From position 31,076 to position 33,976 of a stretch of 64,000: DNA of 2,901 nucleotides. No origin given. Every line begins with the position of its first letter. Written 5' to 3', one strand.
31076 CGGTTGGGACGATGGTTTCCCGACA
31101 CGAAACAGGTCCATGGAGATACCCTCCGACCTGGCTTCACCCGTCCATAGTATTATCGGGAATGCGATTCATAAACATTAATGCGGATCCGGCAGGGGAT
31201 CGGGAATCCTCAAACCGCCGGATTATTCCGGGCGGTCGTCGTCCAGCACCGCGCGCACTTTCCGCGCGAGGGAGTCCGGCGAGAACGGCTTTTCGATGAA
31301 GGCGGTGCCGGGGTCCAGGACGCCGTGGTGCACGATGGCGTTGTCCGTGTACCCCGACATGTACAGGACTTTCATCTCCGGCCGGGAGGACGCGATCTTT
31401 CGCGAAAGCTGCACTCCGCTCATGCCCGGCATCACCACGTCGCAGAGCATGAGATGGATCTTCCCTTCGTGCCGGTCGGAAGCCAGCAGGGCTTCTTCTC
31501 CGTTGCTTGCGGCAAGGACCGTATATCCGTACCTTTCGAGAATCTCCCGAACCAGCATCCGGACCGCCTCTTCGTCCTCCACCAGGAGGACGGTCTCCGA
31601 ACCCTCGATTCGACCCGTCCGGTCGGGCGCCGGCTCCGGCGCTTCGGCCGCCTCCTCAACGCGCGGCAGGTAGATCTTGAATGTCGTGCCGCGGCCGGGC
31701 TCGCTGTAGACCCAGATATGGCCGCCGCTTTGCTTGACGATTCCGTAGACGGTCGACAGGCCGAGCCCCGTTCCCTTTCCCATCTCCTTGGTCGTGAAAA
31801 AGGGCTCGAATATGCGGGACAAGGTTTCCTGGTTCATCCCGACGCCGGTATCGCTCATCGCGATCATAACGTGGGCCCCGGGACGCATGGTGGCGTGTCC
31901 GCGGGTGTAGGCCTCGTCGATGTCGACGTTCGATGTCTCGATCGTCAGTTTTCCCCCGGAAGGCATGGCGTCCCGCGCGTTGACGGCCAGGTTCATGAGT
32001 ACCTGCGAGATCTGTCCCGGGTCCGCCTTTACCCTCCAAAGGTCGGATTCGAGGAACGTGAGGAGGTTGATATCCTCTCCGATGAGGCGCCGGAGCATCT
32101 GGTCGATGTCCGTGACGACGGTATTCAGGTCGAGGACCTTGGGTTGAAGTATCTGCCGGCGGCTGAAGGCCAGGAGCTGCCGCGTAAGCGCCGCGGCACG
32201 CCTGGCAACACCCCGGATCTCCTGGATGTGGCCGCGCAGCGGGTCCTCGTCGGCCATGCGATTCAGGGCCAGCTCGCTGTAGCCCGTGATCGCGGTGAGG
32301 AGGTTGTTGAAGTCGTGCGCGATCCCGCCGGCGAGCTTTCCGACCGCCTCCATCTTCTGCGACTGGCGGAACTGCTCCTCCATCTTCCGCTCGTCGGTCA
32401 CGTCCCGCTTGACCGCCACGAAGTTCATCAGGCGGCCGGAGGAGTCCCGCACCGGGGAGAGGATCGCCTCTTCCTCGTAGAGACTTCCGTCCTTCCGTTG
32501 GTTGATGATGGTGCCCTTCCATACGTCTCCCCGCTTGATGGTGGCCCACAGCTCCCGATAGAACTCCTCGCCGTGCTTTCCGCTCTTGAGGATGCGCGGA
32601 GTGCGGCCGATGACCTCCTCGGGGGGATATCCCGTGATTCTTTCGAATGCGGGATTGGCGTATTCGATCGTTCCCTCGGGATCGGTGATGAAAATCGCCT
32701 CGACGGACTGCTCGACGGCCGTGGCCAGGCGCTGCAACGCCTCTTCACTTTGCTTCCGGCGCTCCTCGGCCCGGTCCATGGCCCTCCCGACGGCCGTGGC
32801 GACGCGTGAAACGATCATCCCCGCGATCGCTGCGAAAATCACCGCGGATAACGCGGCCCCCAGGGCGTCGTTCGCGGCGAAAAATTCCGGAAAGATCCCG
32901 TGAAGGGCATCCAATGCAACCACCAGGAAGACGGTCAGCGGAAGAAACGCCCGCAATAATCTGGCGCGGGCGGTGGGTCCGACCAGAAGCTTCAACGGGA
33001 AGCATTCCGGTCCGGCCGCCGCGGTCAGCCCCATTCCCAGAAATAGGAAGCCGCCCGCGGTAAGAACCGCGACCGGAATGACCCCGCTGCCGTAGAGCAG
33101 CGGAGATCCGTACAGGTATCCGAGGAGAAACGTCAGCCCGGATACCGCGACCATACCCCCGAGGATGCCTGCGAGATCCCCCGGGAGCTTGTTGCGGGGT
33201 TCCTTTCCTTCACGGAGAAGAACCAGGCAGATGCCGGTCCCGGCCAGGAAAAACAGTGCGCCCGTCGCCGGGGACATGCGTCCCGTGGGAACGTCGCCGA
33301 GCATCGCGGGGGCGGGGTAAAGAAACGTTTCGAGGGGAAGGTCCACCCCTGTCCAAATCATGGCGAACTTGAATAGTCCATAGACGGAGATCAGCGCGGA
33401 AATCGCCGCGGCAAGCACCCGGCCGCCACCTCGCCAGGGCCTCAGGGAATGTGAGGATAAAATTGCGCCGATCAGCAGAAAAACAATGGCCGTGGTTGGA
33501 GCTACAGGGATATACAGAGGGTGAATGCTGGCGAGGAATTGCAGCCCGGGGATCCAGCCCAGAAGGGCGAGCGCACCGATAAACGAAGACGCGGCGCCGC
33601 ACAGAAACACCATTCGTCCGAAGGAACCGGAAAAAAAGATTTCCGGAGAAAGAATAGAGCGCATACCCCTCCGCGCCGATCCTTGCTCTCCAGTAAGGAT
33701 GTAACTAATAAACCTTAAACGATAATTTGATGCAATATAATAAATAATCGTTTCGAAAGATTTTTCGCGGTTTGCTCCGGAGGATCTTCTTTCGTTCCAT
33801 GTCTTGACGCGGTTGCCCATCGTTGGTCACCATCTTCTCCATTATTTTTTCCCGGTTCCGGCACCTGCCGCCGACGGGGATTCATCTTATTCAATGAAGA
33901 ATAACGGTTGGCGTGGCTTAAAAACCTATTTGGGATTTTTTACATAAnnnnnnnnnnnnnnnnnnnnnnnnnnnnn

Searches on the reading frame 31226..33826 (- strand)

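Call 31: search_protein_families(library=pfam, proteins=[window:31226-33826:-], max_evalue=0.00001)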
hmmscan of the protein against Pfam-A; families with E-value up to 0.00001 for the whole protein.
window:31226-33826:- (867 aa): 8 families
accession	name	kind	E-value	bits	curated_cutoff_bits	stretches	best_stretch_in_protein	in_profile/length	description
PF02518.31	HATPase_c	-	4.8e-24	85.4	26.4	1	602-722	2-109/111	Histidine kinase-, DNA gyrase B-, and HSP90-like ATPase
PF00072.30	Response_reg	-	7.9e-22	78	30.2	1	746-857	1-110/111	Response regulator receiver domain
PF13426.13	PAS_9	-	2.7e-21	76.2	27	1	376-478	2-103/103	PAS domain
PF00989.32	PAS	-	3.3e-16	59.7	22.6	1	366-476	2-113/113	PAS fold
PF08448.16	PAS_4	-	2.1e-15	57.4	23.1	1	371-480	1-109/110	PAS fold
PF08447.18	PAS_3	-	2e-11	44.4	25.6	1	388-472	2-88/89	PAS fold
PF13188.13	PAS_8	-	1.1e-09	38.2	21.8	1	365-414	1-51/65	PAS domain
PF00512.31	HisKA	-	1.3e-07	32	26.9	1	496-558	3-64/66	His Kinase A (phospho-acceptor) domain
